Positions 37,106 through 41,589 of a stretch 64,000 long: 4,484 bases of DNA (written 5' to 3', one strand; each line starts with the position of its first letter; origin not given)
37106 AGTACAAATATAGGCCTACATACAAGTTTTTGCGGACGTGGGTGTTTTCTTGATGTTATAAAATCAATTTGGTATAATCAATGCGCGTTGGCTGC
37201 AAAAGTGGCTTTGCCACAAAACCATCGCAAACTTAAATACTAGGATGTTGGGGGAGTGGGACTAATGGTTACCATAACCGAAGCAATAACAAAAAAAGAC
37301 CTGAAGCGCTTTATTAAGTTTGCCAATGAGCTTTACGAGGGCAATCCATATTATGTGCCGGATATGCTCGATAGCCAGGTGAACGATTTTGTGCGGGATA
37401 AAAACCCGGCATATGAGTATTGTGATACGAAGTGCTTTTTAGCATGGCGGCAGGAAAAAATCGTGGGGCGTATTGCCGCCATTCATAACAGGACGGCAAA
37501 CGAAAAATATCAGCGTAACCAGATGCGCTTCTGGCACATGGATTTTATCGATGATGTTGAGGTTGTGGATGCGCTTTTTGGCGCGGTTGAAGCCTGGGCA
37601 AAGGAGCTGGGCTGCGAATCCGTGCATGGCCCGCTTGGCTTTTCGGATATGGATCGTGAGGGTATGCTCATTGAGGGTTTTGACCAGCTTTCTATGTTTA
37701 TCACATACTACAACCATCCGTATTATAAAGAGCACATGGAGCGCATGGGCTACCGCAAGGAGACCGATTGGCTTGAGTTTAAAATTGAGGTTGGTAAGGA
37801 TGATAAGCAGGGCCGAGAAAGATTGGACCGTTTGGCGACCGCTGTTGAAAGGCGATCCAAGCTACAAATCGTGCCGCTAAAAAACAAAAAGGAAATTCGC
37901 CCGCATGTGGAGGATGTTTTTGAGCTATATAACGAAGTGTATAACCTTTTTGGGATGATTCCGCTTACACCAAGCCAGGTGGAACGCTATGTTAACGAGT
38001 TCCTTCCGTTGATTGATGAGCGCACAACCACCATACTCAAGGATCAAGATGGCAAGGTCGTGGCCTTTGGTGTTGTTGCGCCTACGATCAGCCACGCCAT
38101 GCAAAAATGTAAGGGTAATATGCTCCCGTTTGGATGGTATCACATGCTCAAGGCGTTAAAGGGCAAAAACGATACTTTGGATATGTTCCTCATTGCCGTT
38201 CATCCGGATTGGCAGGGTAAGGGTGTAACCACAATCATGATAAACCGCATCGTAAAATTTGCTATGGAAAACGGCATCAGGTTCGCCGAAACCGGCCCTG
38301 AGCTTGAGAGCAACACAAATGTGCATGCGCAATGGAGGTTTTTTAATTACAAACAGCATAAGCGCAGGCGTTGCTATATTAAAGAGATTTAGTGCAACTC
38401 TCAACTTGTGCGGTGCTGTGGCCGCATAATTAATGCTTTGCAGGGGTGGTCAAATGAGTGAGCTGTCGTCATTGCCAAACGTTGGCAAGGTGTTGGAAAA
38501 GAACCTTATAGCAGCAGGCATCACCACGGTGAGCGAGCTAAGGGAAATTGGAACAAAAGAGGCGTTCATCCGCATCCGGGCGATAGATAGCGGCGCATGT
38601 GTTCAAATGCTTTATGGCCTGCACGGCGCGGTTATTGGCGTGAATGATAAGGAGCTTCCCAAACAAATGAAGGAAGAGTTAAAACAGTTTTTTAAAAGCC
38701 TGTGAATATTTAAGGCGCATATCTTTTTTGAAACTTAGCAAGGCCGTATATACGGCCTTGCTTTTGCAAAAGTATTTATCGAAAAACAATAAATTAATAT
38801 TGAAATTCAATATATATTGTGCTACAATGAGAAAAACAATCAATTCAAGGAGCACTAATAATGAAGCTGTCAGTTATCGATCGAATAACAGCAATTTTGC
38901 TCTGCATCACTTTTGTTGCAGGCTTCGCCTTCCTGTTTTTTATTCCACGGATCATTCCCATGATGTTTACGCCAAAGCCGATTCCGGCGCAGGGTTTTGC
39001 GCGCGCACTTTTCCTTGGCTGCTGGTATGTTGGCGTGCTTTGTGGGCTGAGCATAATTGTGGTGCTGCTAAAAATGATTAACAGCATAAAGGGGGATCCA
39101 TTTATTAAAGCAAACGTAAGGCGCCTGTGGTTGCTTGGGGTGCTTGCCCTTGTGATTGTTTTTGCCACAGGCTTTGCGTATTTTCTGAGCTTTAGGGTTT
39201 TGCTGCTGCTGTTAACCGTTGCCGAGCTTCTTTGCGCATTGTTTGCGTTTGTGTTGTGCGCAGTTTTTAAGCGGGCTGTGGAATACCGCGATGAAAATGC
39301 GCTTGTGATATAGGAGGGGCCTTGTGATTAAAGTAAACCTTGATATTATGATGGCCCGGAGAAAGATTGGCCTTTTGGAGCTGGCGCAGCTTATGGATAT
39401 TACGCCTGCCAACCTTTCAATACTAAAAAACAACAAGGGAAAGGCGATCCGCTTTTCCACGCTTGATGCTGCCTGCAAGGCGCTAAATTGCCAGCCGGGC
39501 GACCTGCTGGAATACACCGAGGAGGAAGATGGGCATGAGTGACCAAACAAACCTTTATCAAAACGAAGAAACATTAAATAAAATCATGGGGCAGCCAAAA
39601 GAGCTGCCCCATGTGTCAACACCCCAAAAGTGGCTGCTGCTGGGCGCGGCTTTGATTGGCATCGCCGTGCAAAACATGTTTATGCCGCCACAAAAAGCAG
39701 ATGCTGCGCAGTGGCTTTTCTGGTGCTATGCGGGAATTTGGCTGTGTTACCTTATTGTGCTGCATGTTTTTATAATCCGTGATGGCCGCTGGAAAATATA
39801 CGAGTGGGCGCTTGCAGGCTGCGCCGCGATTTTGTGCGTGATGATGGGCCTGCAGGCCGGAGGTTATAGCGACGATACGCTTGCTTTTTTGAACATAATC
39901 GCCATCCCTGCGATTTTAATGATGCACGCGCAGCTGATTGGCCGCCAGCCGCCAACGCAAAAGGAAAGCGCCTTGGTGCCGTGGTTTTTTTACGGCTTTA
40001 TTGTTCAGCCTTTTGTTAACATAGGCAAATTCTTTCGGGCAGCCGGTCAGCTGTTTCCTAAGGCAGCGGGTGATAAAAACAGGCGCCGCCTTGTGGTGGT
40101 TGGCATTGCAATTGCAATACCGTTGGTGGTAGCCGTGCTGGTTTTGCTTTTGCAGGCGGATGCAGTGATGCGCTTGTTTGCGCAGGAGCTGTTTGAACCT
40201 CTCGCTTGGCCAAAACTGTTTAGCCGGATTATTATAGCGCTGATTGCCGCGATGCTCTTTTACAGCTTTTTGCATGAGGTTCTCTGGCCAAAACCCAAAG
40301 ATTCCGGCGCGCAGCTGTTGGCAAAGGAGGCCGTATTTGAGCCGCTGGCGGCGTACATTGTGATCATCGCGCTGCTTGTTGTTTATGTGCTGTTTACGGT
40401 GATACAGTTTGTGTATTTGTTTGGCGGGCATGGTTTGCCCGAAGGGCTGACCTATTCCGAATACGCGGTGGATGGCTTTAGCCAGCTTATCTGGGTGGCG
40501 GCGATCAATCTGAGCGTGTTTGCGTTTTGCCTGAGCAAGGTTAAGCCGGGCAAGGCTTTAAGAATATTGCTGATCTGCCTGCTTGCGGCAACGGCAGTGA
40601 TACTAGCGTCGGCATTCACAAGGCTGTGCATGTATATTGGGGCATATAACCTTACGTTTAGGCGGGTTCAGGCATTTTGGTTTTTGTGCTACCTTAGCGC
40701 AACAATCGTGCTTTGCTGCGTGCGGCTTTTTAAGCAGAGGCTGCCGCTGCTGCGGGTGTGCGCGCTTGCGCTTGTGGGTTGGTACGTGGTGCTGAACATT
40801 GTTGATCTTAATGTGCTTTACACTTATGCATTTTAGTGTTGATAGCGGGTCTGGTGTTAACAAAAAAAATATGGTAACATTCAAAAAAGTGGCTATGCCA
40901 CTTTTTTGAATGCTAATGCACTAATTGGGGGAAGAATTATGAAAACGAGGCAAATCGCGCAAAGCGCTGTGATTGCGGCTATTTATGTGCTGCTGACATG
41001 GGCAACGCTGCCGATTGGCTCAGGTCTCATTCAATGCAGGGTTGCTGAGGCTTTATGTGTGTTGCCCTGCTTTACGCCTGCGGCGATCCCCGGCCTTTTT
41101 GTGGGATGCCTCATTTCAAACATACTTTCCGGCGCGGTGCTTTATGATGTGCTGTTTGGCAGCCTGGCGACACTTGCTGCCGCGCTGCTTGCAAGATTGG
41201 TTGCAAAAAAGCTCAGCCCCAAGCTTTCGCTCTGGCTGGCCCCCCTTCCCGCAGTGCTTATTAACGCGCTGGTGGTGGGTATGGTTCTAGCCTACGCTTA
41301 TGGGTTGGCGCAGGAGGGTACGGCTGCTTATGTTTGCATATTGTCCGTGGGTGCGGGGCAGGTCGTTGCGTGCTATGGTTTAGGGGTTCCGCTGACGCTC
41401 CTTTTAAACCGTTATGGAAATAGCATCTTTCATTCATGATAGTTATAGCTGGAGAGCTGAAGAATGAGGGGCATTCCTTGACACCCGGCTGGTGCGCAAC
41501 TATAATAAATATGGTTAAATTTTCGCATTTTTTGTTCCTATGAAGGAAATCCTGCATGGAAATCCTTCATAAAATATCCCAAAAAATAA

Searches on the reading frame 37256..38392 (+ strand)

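Call 21: search_protein_families(library=pfam, proteins=[window:37256-38392:+], max_evalue=0.00001)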
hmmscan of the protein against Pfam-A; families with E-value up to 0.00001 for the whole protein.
window:37256-38392:+ (378 aa): 1 family
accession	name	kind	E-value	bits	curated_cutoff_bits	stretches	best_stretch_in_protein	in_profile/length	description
PF00583.31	Acetyltransf_1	-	7.4e-10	39.6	20.7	1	237-349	13-103/116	Acetyltransferase (GNAT) family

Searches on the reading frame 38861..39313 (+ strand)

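Call 21: search_protein_families(library=pfam, proteins=[window:38861-39313:+], max_evalue=0.00001)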
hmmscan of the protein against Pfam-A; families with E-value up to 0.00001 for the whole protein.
window:38861-39313:+ (150 aa): 1 family
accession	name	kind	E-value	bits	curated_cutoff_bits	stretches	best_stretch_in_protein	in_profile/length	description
PF11188.13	DUF2975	-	3e-10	40.6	27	1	46-150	15-130/130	Protein of unknown function (DUF2975)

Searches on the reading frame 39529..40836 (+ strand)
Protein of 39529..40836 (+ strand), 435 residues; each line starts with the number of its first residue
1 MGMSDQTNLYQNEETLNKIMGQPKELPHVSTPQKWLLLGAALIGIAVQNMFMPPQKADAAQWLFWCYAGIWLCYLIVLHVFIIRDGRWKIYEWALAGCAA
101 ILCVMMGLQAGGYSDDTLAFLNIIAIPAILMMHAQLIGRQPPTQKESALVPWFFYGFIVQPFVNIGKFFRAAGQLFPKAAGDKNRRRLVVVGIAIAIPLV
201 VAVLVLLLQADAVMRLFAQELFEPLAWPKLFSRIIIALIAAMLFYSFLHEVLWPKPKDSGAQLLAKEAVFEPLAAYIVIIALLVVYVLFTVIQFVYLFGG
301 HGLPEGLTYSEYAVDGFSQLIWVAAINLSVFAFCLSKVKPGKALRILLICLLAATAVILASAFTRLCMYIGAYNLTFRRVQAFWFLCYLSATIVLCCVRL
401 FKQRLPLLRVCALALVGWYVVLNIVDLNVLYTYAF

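Call 22: search_protein_families(library=pfam, proteins=[window:39529-40836:+], max_evalue=0.00001)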
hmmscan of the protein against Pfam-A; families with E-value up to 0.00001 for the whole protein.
window:39529-40836:+ (435 aa): 1 family
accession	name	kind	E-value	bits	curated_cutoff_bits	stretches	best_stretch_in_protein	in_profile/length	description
PF13687.11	DUF4153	-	8.3e-61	206.6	27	1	99-429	4-338/373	Domain of unknown function (DUF4153)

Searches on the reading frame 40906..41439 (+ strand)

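Call 22: search_protein_families(library=pfam, proteins=[window:40906-41439:+], max_evalue=0.00001)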
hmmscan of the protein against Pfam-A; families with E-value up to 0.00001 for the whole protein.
window:40906-41439:+ (177 aa): 1 family
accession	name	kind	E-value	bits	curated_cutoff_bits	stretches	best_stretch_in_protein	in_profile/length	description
PF06177.16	QueT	-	1.1e-40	139.6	33.7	1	17-168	1-140/141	QueT transporter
